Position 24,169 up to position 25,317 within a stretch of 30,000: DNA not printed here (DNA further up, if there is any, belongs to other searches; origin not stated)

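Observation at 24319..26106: QsuB/QuiC-type dehydratase split into two genes in inverted order, with a degenerate HPPD-like partner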

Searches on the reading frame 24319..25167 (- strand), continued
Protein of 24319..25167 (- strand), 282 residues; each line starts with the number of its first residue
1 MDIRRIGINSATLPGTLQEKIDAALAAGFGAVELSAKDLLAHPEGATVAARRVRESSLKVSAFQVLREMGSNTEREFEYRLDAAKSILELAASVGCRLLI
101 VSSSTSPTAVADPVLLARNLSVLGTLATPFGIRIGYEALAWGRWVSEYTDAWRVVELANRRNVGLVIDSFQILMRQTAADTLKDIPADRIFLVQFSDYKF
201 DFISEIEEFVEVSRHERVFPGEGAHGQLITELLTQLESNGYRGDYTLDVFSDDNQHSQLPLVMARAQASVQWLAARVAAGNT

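Call 34: find_related_loci(query=A1, collection=genome_contigs, flank=6000)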
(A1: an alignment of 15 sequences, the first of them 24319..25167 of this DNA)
Query A1 (282 aa) in genome_contigs; peptide patterns used: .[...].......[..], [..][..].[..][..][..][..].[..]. (x = any residue, [..] = any of these).
600 stretches matched a pattern (row limit reached: there are more); 575 encode a relative of the query (tblastn E <= 1e-3); the best 80 are kept; 80 distinct loci.
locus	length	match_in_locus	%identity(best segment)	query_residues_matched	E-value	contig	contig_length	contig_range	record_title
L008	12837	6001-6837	73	1-279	1e-137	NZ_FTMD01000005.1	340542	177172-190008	Aromatoleum tolulyticum strain ATCC 51758, whole genome shotgun sequence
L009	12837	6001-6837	73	1-279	2e-135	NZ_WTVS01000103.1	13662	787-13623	Aromatoleum toluolicum strain T NODE_103_length_13662_cov_11.4411, whole genome shotgun sequence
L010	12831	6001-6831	46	1-277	3e-79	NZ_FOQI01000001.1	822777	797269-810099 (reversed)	Collimonas sp. OK307, whole genome shotgun sequence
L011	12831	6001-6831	46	1-277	3e-79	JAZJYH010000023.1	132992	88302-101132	MAG: Pseudomonadota bacterium isolate ADI_H1L3_2_122_18_3-bin031 ADIH1L32_B031_0_000000000023, whole genome shotgun sequ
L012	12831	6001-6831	45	1-277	9e-78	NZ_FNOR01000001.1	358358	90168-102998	Collimonas sp. OK242, whole genome shotgun sequence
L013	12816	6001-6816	48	6-277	9e-78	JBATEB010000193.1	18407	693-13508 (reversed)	MAG: Burkholderiales bacterium isolate MFD10090_ilm_asm_bin12 k127_142299, whole genome shotgun sequence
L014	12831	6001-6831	45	1-277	1e-77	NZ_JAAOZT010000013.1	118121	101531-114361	Glaciimonas immobilis strain DSM 23240 contig_13, whole genome shotgun sequence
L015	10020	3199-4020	46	1-274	3e-77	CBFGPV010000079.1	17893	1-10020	MAG TPA_asm: uncultured Burkholderiales bacterium isolate SRR14536362_binner13_Refined_47 genome assembly, contig: ERZ27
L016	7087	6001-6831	45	1-277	3e-77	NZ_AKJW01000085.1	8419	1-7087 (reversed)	Herbaspirillum sp. CF444 PMI16_contig_118.118, whole genome shotgun sequence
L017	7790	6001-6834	44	1-278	7e-77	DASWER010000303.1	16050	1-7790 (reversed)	MAG TPA_asm: Burkholderiales bacterium isolate SMAG_U2767 k141_1686938, whole genome shotgun sequence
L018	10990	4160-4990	45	1-277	1e-76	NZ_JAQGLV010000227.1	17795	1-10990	MAG: Collimonas fungivorans isolate RYN_544 scaffold_2348316, whole genome shotgun sequence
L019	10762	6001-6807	45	6-274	2e-76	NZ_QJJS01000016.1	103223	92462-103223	Sphaerotilus hippei strain DSM 566 Ga0215648_116, whole genome shotgun sequence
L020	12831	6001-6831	45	1-277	2e-76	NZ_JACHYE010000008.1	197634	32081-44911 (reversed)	Herbaspirillum sp. Sphag64 Ga0365388_08, whole genome shotgun sequence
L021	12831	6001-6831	45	1-277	1e-76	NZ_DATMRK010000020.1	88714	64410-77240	MAG: Collimonas sp. isolate SMAG_U12953 k141_1617532, whole genome shotgun sequence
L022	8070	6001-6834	44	1-278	6e-76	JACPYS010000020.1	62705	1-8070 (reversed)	MAG: Betaproteobacteria bacterium isolate NC_groundwater_869_Pr1_S2p5_64_25 Montesol18_S2p5_coassembly_scaffold_261728,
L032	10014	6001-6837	42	1-279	3e-75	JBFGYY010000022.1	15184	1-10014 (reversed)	MAG: Motiliproteus sp. isolate Mix_sand06.2021.04.G.28 k141_2292007_length_15184_cov_10.0000, whole genome shotgun seque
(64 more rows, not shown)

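Call 39: search_protein_families(library=pfam, proteins=[L006:1941-2798:-, L006:10897-11919:+, L001:19935-20771:-], max_evalue=0.001)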
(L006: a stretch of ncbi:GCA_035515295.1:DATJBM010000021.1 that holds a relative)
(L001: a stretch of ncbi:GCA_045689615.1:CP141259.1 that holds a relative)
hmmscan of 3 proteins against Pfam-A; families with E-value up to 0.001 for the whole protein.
L006:1941-2798:- (285 aa): 1 family
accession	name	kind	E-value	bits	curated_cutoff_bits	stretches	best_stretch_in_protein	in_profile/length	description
PF01261.30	AP_endonuc_2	-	2.9e-12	47.2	31.1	1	23-247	3-234/249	Xylose isomerase-like TIM barrel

L006:10897-11919:+ (340 aa): 1 family
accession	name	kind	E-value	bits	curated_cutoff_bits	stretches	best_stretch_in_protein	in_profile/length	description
PF00248.27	Aldo_ket_red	-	2.2e-63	214.5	24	1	16-313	2-289/291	Aldo/keto reductase family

L001:19935-20771:- (278 aa): 1 family
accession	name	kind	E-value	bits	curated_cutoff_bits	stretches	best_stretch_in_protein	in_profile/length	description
PF01261.30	AP_endonuc_2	-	3.2e-20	73.3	31.1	1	21-260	1-245/249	Xylose isomerase-like TIM barrel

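Call 73: search_protein_families(library=pfam, proteins=[L032:492-1928:+, L032:6915-7913:+, L032:7953-8432:+, L032:8445-9968:+, L032:1981-3744:+, L032:4083-4997:+], max_evalue=0.0001)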
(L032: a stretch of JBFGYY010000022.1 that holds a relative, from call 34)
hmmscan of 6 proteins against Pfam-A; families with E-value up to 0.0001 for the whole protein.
L032:492-1928:+ (478 aa): 1 family
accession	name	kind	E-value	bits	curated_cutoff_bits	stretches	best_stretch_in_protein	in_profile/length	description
PF00171.27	Aldedh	-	1.7e-19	70.2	23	1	4-270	22-290/461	Aldehyde dehydrogenase family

L032:6915-7913:+ (332 aa): 1 family
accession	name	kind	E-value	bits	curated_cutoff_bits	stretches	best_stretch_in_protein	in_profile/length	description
PF03401.19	TctC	-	5.1e-38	131.6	27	1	45-304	1-259/274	Tripartite tricarboxylate transporter family receptor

L032:7953-8432:+ (159 aa): 1 family
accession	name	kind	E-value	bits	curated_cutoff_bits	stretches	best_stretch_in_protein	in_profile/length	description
PF07331.16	TctB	-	1.5e-13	51.6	29.1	1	18-159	4-137/137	Tripartite tricarboxylate transporter TctB family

L032:8445-9968:+ (507 aa): 1 family
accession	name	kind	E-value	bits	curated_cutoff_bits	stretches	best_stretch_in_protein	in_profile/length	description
PF01970.21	TctA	-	1.1e-145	486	28.9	1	20-437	2-423/423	Tripartite tricarboxylate transporter TctA family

L032:1981-3744:+ (587 aa): 3 families
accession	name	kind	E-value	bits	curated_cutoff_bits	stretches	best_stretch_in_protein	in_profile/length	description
PF00205.28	TPP_enzyme_M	-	7.7e-40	136.2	30.4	1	200-335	2-134/137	Thiamine pyrophosphate enzyme, central domain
PF02775.26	TPP_enzyme_C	-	1.8e-39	135.4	21.9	1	403-556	1-151/151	Thiamine pyrophosphate enzyme, C-terminal TPP binding domain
PF02776.23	TPP_enzyme_N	-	6.7e-35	119.9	26.8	1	5-115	3-115/119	Thiamine pyrophosphate enzyme, N-terminal TPP binding domain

L032:4083-4997:+ (304 aa): 1 family
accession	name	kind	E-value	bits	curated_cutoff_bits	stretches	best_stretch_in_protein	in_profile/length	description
PF14696.12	Glyoxalase_5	-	1e-39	136.3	27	1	18-153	4-138/139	Hydroxyphenylpyruvate dioxygenase, HPPD, N-terminal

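Call 74: search_protein_representatives(protein=window:24319-25167:-)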
Query: 282 residues. Proteins with E-value up to 0.001 (for the whole library): 1898; up to 1e-10: 748; up to 1e-30: 148. The best 150 are listed.
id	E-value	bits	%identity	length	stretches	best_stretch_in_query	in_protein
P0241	2.8e-69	249.9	45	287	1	1-277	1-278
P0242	1.9e-63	230.8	45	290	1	1-277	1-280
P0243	4.6e-62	226.3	44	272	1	2-274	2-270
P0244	6.9e-62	225.7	40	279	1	1-276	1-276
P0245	8.3e-61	222.1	40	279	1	6-277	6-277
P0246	5.9e-60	219.3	43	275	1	3-278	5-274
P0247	3.1e-59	217.0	41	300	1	4-281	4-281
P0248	4.7e-56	206.5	38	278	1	6-274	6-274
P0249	9.0e-54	199.1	39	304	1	6-277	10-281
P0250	3.9e-53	197.0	42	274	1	4-255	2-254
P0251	7.2e-49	183.0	35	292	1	2-277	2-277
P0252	5.9e-48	180.0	40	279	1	6-277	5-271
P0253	1.3e-46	175.7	39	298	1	5-277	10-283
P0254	2.2e-46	174.9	44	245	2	98-277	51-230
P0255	1.1e-44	169.3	36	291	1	3-277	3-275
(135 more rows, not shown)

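Call 75: search_solved_structures(query=A3, max_evalue=0.001, show_alignments=0)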
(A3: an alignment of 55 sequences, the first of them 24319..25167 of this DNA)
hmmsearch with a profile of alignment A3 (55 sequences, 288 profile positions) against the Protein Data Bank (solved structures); distinct sequences matched with E-value up to 0.001: 8.
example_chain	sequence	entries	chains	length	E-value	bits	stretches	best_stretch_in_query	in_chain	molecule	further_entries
5hmq_A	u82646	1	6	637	3.6e-63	216.6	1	7-280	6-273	4-hydroxyphenylpyruvate dioxygenase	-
1i60_A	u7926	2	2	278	5.4e-21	78.2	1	18-271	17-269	IOLI PROTEIN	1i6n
2g0w_A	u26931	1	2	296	5.5e-13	51.9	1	8-240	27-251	Lmo2234 protein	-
7vpf_A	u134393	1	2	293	2e-09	40.2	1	3-264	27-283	Xylose isomerase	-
3u0h_A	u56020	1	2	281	1.1e-07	34.5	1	101-253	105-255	Xylose isomerase domain protein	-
4hgx_A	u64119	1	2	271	3.6e-07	32.8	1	54-273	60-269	Xylose isomerase domain containing protein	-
2q02_A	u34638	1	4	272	3.7e-07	32.8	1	54-273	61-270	Putative cytoplasmic protein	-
3vyl_A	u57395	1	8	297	8.5e-05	25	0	5-189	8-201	L-ribulose 3-epimerase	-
